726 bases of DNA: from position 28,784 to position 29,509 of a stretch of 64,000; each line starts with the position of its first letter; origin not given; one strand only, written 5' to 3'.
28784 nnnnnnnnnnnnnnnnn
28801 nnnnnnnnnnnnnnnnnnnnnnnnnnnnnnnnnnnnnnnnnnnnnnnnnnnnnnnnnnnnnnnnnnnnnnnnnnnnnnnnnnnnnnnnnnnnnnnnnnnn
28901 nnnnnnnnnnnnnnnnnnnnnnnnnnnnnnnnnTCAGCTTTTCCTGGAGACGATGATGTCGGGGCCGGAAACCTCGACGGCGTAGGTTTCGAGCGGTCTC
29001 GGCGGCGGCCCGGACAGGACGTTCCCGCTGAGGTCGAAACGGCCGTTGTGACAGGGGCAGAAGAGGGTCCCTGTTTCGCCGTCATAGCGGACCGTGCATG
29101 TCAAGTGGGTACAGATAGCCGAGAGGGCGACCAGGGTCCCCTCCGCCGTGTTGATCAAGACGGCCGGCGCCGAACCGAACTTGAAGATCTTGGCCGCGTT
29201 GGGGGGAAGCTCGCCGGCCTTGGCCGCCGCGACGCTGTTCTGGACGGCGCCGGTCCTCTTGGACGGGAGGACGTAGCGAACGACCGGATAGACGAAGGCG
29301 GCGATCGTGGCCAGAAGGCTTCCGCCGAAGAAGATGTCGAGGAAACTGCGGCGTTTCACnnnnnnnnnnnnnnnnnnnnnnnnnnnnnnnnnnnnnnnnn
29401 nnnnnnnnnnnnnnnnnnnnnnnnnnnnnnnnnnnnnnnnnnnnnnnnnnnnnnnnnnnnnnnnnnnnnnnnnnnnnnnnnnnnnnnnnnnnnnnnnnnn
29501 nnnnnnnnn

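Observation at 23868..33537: Nine-gene translationally coupled operon combining System II cytochrome c maturation, three quinol-oxidising modules and 41 c-heme sites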

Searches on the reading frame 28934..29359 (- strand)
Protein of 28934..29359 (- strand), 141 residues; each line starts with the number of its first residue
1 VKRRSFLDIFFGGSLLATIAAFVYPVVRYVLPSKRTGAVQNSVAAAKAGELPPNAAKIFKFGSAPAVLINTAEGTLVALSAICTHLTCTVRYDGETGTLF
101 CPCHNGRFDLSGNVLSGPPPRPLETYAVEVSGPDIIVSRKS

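Call 6: search_protein_families(library=pfam, proteins=[window:28934-29359:-], max_evalue=0.01)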
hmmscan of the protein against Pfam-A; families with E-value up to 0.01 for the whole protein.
window:28934-29359:- (141 aa): 3 families
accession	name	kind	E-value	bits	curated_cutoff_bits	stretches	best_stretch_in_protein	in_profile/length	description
PF00355.32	Rieske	-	3.1e-16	59.5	20.3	1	43-126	3-87/88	Rieske [2Fe-2S] domain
PF25471.1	TM_PetC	-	0.00017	21.7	37.1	1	1-38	7-44/48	Iron-sulfur subunit PetC transmembrane anchor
PF13806.12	Rieske_2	-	0.00055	20.3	27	1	46-137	6-103/104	Rieske-like [2Fe-2S] domain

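Call 7: search_protein_families(library=ncbifam, proteins=[window:28934-29359:-], max_evalue=0.01)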
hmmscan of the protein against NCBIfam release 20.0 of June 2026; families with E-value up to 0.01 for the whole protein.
window:28934-29359:- (141 aa): 12 families
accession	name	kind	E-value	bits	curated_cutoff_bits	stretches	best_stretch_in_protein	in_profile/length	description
NF010001.0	PRK13474.1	subfamily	4e-22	78.4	154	1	1-139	12-163/178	cytochrome b6-f complex iron-sulfur subunit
NF045928.1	Cytb6fFeSPetC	equivalog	4.6e-22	78.2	250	1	1-137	12-163/179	cytochrome b6-f complex iron-sulfur subunit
TIGR01416.1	Rieske_proteo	equivalog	3.1e-15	56.6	97.4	1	76-126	109-163/176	ubiquinol-cytochrome c reductase iron-sulfur subunit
NF050121.1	bc1_QcrA_actin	exception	6.4e-11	42.3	275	1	74-130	238-297/319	cytochrome bc1 complex Rieske iron-sulfur subunit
NF041174.1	SDX_Thmprot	equivalog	3e-09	37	170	1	61-119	21-80/109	sulredoxin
TIGR02694.1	arsenite_ox_S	equivalog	2.7e-08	33.7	95.65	1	71-110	46-85/129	arsenate reductase (azurin) small subunit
NF007422.0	PRK09965.1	equivalog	3.9e-08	33.3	113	1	42-138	3-99/106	bifunctional 3-phenylpropionate/cinnamic acid dioxygenase ferredoxin subunit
NF042948.2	3PPDioc_HcaC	equivalog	9.2e-08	32.3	150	1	45-138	6-101/105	3-phenylpropionate/cinnamic acid dioxygenase ferredoxin subunit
TIGR02377.1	MocE_fam_FeS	subfamily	4.8e-05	23.3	136.15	1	43-137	3-99/101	MocE family 2Fe-2S type ferredoxin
NF041683.1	ant_diox_AndAb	equivalog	0.00012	22.2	150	1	66-135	25-96/100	anthranilate 1,2-dioxygenase ferredoxin subunit AndAb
NF058607.1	GlBtMonoOxGbcA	equivalog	0.0034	15.9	670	1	47-115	61-132/420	glycine betaine monooxygenase oxygenase subunit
TIGR03171.1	soxL2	equivalog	0.004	16.2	582.1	0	73-92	175-194/321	Rieske iron-sulfur protein SoxL2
